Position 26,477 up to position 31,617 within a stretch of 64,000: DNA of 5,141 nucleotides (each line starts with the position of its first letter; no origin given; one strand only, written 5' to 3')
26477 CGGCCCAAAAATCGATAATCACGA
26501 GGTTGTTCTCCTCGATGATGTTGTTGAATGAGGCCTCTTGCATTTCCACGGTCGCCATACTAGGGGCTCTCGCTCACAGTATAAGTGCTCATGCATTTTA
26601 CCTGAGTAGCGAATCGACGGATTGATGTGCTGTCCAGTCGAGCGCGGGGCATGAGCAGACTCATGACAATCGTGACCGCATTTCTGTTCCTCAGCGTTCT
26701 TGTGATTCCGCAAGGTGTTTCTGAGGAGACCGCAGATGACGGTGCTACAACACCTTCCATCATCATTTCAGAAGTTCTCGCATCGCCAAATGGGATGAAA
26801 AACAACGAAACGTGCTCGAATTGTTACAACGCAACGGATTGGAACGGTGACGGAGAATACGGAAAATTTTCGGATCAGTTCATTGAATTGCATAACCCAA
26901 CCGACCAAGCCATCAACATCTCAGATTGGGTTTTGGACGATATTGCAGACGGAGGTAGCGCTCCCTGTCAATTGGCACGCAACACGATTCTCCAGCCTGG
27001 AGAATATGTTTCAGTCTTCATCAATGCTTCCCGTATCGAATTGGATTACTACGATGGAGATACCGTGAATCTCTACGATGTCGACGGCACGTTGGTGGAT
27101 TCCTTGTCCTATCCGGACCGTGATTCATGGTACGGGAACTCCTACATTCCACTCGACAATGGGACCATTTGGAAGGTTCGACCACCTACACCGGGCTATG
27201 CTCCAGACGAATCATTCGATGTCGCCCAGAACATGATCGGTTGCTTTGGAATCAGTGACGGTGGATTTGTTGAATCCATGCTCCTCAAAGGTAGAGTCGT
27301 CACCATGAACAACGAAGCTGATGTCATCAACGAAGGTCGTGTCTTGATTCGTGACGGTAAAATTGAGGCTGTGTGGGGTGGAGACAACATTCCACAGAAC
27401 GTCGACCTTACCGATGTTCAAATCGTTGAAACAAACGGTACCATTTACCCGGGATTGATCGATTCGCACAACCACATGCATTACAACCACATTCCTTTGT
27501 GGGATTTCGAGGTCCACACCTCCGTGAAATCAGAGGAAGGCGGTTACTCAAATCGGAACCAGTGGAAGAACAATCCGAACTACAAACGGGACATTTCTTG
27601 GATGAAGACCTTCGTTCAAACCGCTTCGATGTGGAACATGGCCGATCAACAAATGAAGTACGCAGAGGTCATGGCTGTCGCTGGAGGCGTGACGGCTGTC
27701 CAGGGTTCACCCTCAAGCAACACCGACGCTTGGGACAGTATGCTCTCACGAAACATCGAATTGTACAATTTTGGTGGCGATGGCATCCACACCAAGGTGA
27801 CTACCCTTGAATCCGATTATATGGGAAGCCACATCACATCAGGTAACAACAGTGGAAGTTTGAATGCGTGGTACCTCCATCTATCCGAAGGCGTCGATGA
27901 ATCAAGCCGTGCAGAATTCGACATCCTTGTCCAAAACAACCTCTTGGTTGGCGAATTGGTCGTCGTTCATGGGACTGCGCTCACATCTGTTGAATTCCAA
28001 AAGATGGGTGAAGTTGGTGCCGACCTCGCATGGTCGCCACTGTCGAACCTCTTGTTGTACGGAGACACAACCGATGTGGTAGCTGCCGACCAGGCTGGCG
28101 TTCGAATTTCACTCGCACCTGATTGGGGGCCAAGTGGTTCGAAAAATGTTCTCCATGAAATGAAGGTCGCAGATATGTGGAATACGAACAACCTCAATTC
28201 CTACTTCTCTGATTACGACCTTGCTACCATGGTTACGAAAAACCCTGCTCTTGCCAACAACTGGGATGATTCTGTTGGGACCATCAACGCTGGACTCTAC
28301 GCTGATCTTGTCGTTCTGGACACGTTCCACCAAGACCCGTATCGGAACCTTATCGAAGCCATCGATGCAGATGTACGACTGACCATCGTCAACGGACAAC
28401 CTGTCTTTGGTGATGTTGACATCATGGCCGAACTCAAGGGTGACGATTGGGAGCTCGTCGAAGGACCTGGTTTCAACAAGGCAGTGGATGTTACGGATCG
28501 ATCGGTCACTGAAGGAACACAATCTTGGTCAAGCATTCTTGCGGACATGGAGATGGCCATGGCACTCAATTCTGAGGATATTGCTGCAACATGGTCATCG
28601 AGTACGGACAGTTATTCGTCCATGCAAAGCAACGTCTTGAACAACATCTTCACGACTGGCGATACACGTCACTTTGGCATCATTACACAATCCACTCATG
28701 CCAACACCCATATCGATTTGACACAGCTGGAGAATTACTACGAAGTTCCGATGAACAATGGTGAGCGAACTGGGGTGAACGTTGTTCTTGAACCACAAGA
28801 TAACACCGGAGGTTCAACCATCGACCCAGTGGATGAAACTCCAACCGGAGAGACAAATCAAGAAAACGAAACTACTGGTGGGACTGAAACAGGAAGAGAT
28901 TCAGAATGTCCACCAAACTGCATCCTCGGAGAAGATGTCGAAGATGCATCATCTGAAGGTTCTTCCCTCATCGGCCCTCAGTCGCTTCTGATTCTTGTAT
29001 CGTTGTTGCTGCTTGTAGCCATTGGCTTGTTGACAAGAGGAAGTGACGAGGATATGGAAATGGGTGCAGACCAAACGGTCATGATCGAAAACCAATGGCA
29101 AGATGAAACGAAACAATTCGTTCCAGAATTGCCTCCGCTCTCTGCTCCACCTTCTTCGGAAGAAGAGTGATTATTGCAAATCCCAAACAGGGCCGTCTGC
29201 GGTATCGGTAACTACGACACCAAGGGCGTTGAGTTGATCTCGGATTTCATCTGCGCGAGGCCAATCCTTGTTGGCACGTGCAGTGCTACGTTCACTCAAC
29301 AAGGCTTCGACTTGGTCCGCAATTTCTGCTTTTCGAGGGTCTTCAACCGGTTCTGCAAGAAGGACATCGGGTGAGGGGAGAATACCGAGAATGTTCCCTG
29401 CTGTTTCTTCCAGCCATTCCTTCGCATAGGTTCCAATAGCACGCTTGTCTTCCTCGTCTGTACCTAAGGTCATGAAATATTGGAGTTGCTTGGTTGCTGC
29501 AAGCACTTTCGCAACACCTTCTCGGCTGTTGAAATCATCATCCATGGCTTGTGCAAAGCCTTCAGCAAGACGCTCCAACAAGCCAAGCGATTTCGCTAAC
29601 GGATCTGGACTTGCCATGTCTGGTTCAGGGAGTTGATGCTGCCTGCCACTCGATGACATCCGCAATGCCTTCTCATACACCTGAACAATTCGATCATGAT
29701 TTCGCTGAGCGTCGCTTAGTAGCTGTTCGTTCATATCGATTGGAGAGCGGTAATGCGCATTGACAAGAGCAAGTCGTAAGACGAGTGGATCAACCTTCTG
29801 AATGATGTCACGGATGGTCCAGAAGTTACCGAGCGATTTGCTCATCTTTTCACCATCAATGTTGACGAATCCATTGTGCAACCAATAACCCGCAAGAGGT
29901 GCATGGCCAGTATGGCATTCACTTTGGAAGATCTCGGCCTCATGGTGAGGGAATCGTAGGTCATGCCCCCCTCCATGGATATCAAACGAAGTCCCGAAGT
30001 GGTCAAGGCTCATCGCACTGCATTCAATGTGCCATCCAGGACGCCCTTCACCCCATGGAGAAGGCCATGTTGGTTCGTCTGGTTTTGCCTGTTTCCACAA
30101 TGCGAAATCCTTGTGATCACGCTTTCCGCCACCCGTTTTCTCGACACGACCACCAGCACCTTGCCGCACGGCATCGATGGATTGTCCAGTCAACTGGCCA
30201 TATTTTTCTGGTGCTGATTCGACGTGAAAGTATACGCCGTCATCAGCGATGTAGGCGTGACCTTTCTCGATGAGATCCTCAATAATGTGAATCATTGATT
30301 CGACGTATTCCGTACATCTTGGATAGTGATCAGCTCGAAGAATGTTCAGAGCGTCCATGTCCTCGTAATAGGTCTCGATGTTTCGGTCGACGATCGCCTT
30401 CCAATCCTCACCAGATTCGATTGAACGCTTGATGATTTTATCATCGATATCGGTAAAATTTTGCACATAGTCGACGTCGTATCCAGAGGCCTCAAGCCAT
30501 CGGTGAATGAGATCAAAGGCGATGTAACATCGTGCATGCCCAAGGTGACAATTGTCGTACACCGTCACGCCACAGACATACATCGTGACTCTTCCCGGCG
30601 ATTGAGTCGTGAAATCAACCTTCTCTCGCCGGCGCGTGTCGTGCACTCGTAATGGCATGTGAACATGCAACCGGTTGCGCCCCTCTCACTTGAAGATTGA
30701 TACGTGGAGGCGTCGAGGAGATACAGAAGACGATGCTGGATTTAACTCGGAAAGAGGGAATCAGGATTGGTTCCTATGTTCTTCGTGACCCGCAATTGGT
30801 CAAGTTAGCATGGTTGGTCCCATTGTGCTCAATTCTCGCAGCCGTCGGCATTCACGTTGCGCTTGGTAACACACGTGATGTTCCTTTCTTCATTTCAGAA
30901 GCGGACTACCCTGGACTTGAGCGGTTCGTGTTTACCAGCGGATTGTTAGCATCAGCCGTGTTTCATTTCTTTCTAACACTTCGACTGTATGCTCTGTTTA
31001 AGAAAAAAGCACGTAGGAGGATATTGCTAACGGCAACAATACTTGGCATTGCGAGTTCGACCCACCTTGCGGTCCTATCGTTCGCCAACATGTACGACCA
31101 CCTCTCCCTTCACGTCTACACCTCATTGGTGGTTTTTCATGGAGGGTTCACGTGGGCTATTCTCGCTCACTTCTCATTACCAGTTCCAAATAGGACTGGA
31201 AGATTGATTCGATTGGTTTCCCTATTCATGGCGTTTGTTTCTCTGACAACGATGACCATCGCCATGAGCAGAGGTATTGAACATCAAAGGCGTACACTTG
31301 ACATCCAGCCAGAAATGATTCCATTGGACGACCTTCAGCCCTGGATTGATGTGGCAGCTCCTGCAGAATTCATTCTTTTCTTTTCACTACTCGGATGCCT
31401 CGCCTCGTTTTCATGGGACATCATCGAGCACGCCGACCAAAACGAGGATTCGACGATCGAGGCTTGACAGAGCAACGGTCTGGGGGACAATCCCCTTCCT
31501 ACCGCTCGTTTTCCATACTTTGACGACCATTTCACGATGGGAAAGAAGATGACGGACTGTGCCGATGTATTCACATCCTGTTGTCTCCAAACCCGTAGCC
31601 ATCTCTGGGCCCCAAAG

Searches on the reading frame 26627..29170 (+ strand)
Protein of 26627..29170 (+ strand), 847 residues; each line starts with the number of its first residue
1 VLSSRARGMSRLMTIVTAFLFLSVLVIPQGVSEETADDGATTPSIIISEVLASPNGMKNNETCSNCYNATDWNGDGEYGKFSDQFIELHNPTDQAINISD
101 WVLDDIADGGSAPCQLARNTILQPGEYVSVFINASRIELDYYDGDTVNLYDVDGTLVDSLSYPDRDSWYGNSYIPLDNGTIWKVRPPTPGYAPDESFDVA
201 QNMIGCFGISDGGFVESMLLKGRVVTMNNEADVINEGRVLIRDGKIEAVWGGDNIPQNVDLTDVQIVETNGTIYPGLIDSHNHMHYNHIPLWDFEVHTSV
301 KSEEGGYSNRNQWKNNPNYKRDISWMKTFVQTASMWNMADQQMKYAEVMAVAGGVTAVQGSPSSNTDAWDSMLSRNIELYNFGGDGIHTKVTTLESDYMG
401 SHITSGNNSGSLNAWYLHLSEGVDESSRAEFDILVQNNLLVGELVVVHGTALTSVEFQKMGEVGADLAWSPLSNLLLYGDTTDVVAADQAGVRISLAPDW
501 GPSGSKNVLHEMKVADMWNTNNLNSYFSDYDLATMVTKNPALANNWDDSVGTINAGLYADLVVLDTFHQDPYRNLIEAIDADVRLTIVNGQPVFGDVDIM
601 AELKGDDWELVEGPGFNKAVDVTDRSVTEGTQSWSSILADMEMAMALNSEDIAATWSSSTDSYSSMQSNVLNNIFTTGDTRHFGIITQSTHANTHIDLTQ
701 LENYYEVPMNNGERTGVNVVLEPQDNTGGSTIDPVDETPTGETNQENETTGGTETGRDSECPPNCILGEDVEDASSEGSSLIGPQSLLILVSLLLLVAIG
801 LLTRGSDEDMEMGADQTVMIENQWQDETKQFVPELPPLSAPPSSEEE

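Call 16: search_protein_families(library=pfam, proteins=[window:26627-29170:+], max_evalue=0.00001)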
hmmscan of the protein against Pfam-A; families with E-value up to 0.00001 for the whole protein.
window:26627-29170:+ (847 aa): 3 families
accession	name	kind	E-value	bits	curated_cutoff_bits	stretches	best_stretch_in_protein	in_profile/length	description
PF00932.25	LTD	-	4.5e-16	59.6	34.3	1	41-163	4-108/109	Lamin Tail Domain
PF01979.26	Amidohydro_1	-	1e-15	58.3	25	1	444-593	193-345/345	Amidohydrolase family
PF07969.17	Amidohydro_3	-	1.5e-14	54.8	29.7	1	438-594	302-472/472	Amidohydrolase family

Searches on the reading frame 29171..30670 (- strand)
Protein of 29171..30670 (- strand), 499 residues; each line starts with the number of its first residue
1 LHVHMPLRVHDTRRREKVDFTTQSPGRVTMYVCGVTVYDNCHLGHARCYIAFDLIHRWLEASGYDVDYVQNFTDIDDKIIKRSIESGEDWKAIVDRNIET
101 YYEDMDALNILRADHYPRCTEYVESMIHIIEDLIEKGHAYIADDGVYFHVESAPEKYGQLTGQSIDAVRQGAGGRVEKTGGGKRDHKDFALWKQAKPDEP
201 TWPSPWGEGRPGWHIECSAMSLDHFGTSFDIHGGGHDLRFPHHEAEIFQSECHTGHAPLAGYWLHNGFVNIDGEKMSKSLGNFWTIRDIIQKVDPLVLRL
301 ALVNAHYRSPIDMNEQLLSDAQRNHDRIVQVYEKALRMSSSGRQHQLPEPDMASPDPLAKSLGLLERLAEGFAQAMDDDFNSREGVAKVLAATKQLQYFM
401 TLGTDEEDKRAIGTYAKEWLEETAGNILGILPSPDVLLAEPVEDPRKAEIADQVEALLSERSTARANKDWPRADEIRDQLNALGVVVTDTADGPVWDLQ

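Call 16: search_protein_families(library=pfam, proteins=[window:29171-30670:-], max_evalue=0.00001)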
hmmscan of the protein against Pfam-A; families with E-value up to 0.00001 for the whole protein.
window:29171-30670:- (499 aa): 4 families
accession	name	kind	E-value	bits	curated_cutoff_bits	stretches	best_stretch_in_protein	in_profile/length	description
PF01406.26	tRNA-synt_1e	-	9.9e-128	426.2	27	1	22-322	4-300/301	tRNA synthetases class I (C) catalytic domain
PF23493.1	CysS_C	-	2.7e-12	47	23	1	449-493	3-47/51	Cysteinyl-tRNA ligase anticodon binding domain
PF09334.17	tRNA-synt_1g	-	2.8e-11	43.2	20.1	0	39-148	12-122/391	tRNA synthetases class I (M)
PF00133.28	tRNA-synt_1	-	4.7e-08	32.6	22.7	1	229-312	329-412/414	tRNA synthetases class I (I, L, M and V)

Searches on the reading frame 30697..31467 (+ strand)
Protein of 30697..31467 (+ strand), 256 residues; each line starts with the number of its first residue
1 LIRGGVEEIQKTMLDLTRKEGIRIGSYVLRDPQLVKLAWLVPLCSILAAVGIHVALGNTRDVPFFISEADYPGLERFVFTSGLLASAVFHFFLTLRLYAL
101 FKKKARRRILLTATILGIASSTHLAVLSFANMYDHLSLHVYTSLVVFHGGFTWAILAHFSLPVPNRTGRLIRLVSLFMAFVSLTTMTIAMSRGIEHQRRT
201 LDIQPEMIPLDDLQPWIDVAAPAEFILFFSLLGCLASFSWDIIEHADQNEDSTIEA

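Call 46: search_protein_families(library=pfam, proteins=[window:30697-31467:+], max_evalue=0.001)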
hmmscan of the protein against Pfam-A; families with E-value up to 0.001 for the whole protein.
window:30697-31467:+ (256 aa): 1 family
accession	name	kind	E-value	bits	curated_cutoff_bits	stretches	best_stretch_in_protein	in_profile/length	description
PF10277.15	Frag1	-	4.7e-08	33.3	30.3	1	38-242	9-217/220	Frag1/DRAM/Sfk1 family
